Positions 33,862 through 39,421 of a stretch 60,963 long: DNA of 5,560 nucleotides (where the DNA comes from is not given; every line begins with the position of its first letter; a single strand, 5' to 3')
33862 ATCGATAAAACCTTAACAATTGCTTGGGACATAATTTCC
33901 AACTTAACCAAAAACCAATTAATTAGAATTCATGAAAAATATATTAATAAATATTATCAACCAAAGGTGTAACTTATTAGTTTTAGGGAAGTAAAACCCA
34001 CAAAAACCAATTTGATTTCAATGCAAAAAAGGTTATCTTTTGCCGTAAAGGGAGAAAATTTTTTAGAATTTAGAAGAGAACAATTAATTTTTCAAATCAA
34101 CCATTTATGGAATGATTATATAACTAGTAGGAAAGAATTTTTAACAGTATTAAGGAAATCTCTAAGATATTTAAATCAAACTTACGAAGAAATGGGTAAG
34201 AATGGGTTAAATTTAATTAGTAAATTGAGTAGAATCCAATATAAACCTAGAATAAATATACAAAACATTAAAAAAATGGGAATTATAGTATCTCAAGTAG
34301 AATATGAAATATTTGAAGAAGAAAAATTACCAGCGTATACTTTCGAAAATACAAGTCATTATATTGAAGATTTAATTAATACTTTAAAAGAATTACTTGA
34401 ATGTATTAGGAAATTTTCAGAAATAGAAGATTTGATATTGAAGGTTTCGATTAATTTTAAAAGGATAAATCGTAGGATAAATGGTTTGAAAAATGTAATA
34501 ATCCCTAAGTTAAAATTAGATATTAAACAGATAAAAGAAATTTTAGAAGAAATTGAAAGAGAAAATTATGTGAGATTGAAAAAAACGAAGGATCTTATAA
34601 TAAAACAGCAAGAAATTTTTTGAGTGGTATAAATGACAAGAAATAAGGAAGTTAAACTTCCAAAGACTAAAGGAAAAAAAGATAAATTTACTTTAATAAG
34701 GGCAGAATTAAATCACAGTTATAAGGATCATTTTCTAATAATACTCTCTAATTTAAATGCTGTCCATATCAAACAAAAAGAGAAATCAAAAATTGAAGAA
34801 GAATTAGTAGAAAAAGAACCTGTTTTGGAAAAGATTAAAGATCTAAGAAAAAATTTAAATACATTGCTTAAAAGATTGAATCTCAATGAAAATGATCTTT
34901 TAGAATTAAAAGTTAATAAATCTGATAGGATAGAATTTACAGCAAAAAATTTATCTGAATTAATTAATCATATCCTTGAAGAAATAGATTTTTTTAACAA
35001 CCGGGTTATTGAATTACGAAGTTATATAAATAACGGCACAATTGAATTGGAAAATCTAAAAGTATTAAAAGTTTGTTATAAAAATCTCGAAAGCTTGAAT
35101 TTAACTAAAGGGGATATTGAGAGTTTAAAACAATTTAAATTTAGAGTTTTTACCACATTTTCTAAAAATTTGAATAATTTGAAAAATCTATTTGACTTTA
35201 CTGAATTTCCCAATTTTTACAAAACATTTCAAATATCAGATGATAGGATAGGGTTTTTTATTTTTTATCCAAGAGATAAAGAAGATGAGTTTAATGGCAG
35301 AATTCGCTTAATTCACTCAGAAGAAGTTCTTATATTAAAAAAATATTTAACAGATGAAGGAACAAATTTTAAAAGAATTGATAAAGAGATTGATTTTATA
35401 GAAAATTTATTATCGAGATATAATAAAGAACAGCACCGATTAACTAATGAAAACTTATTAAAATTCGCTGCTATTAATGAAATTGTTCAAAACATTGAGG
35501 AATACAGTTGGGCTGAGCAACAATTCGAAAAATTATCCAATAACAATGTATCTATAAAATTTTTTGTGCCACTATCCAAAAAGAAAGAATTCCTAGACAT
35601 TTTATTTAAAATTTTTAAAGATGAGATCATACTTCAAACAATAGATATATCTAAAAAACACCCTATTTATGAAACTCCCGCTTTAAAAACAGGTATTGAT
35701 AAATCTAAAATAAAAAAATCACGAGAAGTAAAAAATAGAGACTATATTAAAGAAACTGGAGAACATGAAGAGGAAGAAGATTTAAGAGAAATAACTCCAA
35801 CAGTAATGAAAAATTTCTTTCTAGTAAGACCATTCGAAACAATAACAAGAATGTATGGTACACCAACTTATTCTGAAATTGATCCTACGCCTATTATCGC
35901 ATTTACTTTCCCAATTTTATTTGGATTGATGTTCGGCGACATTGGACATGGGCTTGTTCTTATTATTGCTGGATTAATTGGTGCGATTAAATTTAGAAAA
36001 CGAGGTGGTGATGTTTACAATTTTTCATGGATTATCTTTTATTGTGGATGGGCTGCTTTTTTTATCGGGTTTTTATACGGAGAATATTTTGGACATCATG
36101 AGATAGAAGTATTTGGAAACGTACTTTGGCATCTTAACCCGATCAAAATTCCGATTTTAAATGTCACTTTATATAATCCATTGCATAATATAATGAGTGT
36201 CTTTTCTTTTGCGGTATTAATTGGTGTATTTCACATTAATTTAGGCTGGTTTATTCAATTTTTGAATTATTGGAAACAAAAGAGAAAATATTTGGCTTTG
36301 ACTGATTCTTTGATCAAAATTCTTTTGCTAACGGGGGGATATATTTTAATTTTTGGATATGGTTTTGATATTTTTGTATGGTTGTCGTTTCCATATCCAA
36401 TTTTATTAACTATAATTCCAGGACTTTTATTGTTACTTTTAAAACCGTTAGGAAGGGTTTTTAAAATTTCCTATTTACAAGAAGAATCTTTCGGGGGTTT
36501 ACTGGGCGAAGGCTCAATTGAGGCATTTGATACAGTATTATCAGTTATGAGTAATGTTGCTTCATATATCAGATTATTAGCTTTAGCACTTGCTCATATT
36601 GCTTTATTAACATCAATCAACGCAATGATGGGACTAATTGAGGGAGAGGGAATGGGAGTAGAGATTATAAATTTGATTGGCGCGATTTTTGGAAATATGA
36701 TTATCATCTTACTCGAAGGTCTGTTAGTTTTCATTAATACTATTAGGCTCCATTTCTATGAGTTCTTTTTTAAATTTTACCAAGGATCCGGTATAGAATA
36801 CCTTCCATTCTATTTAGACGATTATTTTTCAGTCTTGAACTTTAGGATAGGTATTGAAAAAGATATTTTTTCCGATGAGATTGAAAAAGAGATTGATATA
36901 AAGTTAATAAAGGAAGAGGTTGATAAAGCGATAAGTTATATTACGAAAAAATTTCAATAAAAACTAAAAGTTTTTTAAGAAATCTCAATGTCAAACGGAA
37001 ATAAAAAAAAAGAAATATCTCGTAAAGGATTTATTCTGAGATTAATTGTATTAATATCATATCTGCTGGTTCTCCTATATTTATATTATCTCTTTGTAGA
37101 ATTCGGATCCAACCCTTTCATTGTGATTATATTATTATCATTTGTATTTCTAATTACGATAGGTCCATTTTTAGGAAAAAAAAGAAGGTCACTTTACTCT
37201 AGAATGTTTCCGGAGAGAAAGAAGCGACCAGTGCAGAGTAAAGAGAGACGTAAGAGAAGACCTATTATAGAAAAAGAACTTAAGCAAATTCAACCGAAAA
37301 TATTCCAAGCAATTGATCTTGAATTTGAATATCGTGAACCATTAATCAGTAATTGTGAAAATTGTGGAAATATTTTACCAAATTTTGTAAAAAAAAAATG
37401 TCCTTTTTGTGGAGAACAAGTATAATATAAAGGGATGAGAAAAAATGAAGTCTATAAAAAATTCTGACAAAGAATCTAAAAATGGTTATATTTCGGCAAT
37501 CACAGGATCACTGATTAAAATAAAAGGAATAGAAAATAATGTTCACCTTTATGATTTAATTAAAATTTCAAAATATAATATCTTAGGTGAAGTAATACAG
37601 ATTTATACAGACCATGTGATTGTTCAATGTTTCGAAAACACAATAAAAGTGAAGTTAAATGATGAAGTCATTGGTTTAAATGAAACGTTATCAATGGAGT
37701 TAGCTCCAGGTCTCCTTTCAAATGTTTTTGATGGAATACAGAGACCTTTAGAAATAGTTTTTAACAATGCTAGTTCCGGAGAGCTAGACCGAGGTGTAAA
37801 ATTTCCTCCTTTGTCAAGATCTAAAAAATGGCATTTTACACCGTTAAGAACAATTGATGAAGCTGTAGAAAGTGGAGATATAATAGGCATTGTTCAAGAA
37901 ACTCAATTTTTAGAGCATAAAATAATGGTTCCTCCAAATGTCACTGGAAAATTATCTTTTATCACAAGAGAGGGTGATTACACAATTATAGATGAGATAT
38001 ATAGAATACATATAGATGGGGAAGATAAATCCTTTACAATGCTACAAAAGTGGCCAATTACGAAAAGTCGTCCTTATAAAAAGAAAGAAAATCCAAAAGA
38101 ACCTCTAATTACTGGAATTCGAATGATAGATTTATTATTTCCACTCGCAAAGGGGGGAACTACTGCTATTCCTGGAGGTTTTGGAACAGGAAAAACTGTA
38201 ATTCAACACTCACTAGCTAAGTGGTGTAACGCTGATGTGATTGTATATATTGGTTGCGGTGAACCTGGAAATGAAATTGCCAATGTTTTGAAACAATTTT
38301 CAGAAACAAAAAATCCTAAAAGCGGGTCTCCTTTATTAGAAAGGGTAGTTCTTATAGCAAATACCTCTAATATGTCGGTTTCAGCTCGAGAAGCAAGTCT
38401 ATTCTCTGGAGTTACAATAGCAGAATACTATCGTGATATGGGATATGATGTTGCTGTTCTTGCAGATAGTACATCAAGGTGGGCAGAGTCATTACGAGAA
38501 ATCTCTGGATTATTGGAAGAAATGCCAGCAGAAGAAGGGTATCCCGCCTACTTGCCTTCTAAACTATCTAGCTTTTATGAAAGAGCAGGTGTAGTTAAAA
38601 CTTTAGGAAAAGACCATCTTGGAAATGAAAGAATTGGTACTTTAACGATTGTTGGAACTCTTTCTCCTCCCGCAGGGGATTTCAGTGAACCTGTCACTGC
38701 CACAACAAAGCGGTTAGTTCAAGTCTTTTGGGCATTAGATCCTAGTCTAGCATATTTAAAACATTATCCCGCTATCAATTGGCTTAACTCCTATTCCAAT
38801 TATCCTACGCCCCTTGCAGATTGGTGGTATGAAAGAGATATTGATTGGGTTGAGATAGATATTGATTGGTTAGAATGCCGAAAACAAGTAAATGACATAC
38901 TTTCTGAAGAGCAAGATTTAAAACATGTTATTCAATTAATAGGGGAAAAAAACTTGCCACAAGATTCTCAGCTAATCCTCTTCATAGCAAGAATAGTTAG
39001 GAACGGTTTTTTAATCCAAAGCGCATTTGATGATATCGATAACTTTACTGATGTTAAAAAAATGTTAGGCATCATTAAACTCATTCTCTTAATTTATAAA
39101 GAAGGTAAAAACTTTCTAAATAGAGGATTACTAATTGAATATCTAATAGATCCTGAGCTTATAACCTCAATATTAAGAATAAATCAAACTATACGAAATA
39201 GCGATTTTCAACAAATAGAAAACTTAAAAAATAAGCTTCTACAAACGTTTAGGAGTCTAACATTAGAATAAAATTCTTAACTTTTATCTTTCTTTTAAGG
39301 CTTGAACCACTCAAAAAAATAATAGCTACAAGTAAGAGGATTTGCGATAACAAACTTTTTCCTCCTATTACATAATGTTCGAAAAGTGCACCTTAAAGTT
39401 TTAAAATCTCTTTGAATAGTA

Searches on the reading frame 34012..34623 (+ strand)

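Call 65: search_protein_families(library=pfam, proteins=[window:34012-34623:+], max_evalue=0.001)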
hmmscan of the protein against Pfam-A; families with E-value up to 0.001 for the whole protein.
window:34012-34623:+ (203 aa): 1 family
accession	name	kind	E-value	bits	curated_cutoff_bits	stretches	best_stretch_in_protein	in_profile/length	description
PF01813.22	ATP-synt_D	-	7e-31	108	25.7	1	2-193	3-195/196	ATP synthase subunit D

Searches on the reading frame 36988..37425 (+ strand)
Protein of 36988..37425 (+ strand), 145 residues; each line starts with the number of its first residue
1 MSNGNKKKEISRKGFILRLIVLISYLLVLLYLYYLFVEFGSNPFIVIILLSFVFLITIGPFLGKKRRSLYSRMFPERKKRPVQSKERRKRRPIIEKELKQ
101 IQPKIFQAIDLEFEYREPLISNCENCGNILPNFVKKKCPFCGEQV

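Call 3: search_protein_families(library=pfam, proteins=[window:36988-37425:+], max_evalue=0.1)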
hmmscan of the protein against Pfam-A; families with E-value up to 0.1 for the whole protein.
window:36988-37425:+ (145 aa): 2 families
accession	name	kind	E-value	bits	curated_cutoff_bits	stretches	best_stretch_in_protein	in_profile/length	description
PF06221.18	zf-C2HC5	-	0.0074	16.7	25.8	1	120-144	17-43/54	Putative zinc finger motif, C2HC5-type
PF01155.25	HypA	-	0.061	13.8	28.9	1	105-143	56-94/112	Hydrogenase/urease nickel incorporation, metallochaperone, hypA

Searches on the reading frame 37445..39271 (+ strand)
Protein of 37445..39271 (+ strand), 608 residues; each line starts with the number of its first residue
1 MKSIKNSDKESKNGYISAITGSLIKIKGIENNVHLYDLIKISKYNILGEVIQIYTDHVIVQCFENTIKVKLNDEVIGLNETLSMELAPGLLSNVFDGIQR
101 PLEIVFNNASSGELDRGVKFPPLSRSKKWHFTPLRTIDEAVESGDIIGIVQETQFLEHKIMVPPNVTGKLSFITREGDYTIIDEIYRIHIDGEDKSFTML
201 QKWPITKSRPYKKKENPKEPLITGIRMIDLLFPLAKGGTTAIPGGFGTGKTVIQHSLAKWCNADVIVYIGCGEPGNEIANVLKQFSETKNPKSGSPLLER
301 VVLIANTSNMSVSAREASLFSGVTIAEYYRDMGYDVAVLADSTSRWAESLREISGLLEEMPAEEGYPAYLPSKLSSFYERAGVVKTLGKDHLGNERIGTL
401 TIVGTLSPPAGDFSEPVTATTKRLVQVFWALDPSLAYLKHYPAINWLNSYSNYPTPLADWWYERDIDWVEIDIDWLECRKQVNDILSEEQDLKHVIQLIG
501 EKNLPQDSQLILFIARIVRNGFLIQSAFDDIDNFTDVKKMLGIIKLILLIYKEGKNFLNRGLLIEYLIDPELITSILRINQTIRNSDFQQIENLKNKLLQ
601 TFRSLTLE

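Call 3: search_protein_families(library=pfam, proteins=[window:37445-39271:+], max_evalue=0.1)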
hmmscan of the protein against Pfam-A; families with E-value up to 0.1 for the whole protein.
window:37445-39271:+ (608 aa): 4 families
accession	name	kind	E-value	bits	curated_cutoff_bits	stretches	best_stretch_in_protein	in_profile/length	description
PF00006.31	ATP-synt_ab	-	4.1e-70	236.2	29.5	1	224-451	1-213/213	ATP synthase alpha/beta family, nucleotide-binding domain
PF16886.11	ATP-synt_ab_Xtn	-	9.1e-29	99.5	25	1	121-205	2-87/88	ATPsynthase alpha/beta subunit barrel-sandwich domain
PF22919.1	ATP-synt_VA_C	-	1.4e-15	57.6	24.7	1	470-564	7-98/101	C-terminal domain of V and A type ATP synthase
PF02874.29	ATP-synt_ab_N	-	1.7e-05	25.6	20.9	1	16-77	1-67/69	ATP synthase alpha/beta family, beta-barrel domain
